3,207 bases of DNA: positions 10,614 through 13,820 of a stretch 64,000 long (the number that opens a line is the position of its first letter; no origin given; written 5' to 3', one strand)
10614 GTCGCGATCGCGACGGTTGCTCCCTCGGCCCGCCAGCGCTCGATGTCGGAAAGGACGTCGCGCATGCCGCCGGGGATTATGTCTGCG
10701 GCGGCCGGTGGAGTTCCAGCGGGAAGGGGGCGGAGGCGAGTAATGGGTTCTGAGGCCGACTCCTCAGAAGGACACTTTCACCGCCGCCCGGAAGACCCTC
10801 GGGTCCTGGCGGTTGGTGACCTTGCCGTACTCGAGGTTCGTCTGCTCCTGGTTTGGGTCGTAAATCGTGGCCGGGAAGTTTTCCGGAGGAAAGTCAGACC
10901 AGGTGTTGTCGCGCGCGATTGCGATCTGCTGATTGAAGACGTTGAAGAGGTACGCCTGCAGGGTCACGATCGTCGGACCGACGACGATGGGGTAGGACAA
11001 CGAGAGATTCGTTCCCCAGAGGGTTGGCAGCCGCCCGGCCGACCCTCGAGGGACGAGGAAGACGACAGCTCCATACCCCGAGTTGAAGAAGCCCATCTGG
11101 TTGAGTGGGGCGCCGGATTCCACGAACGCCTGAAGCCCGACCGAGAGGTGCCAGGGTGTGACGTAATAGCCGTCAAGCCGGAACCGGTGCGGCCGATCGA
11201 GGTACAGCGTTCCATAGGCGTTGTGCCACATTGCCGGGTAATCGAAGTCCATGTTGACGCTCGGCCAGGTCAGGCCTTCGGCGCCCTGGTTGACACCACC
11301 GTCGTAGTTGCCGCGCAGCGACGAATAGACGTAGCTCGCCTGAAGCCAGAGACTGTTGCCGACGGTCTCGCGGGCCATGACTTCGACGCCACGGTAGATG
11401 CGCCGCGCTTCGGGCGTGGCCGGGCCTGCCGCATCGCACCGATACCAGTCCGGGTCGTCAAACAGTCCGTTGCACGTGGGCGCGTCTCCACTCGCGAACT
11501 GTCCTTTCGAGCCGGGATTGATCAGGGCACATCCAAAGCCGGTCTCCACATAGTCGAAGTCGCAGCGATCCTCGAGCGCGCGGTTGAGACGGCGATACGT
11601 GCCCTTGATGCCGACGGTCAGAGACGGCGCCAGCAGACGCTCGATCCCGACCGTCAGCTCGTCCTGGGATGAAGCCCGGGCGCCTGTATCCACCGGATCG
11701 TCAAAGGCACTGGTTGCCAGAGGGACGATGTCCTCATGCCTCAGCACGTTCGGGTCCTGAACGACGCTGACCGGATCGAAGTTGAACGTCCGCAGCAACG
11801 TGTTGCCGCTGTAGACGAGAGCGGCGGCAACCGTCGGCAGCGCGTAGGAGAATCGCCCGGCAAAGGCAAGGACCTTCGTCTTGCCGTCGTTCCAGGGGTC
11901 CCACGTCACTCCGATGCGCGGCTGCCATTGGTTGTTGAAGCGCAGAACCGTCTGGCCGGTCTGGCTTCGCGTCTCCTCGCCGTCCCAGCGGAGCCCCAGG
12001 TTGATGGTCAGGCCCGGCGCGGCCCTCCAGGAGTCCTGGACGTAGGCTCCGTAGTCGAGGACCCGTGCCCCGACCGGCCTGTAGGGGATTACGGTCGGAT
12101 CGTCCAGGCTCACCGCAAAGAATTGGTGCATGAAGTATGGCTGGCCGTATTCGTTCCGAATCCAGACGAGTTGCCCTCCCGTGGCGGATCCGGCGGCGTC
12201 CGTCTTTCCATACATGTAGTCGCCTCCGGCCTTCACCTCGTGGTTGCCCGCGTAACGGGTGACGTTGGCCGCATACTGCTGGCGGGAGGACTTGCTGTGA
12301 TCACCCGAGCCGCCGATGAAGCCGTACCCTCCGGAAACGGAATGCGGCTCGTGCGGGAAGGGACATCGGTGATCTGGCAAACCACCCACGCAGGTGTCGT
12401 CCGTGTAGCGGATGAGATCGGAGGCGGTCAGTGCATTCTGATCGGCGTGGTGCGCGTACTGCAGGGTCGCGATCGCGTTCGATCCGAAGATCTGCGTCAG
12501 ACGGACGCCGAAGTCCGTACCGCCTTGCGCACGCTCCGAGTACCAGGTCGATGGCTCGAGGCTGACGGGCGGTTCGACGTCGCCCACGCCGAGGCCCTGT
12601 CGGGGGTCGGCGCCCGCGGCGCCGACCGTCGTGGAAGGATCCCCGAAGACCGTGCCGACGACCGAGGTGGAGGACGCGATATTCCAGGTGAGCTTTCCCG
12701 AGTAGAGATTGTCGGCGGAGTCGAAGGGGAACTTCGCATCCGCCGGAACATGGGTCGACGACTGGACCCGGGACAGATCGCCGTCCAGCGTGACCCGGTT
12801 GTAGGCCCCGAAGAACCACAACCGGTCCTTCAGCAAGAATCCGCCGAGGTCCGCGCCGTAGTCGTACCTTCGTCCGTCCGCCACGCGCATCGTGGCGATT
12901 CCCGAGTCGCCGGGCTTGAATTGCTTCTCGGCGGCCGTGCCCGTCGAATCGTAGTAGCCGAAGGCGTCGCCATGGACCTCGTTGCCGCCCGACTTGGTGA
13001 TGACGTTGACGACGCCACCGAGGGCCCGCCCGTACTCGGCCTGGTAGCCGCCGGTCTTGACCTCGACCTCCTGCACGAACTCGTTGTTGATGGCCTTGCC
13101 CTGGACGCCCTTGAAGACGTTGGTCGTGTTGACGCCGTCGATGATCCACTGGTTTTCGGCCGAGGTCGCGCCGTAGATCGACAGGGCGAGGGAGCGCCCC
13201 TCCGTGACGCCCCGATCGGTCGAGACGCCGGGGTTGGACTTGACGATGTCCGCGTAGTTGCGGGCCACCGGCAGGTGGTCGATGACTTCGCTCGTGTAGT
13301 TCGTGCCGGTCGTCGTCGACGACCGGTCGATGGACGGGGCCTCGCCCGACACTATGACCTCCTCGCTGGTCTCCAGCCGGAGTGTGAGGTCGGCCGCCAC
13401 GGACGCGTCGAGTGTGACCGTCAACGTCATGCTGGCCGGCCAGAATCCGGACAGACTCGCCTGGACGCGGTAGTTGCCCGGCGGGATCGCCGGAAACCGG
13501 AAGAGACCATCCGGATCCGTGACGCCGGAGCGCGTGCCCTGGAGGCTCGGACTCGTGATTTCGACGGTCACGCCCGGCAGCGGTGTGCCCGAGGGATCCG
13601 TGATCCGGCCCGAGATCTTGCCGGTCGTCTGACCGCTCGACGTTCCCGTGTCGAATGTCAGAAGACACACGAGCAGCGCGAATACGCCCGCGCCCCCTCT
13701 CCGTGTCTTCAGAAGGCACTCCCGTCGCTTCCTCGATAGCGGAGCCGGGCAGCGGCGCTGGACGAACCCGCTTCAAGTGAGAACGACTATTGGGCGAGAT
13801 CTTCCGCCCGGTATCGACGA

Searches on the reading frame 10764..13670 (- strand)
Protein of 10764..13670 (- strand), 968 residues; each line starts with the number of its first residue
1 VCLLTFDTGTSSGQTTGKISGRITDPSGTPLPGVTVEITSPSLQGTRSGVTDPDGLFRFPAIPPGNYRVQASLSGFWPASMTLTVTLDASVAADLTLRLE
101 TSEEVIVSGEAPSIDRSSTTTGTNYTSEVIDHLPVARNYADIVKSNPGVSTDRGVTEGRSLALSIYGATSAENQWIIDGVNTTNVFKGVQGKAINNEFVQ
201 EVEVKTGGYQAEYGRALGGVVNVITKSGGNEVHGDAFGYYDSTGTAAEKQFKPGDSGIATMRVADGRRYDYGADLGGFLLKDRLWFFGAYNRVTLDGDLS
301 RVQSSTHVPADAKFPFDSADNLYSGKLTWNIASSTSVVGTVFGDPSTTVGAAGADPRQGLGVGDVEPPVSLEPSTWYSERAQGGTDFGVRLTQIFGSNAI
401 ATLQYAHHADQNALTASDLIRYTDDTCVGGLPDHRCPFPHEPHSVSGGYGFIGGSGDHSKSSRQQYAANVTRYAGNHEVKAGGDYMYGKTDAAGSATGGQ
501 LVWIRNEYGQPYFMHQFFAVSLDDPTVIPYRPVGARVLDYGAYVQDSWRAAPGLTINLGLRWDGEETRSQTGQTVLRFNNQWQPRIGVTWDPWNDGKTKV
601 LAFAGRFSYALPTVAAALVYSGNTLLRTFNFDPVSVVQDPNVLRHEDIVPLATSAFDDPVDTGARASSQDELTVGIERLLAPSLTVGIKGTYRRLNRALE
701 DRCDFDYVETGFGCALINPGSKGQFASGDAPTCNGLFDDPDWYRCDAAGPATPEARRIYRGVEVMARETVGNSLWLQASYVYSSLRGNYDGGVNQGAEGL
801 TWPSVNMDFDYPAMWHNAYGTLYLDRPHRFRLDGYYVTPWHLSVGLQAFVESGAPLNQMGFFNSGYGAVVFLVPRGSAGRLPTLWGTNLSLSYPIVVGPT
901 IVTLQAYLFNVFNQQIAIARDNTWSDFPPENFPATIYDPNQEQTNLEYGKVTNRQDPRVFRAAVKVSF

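Call 20: search_protein_families(library=pfam, proteins=[window:10764-13670:-], max_evalue=0.01)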
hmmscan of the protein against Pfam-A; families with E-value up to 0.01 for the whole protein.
window:10764-13670:- (968 aa): 10 families
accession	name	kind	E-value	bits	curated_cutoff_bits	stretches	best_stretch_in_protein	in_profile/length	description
PF25183.1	OMP_b-brl_4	-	2.3e-41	142.6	30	3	320-579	154-407/838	Outer membrane beta barrel domain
PF13620.12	CarboxypepD_reg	-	6.8e-20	71.6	32.3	1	19-97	2-81/82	Carboxypeptidase regulatory-like domain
PF07715.20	Plug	-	5e-11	43.5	23.9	1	117-220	4-107/107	TonB-dependent Receptor Plug Domain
PF13715.12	CarbopepD_reg_2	-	1.4e-09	38.3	32.2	1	19-106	1-87/88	CarboxypepD_reg-like domain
PF00593.30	TonB_dep_Rec_b-barrel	-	5.3e-08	33.6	27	1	355-596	23-231/436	TonB dependent receptor-like, beta-barrel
PF17210.9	SdrD_B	-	0.00026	21.6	29.7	1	24-82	17-71/112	SdrD B-like domain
PF17802.7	SpaA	-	0.00028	21.4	23.1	1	24-87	8-76/91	Prealbumin-like fold domain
PF02369.22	Big_1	-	0.0003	21.3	34.9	1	10-73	12-80/93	Bacterial Ig-like domain (group 1)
PF24025.1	Ig_DR_A0283-like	-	0.0028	18.4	27.1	0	22-72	12-63/102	DR_A0283-like, Ig-like domain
PF00775.27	Dioxygenase_C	-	0.0031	17.4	27.3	0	7-68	21-97/182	Dioxygenase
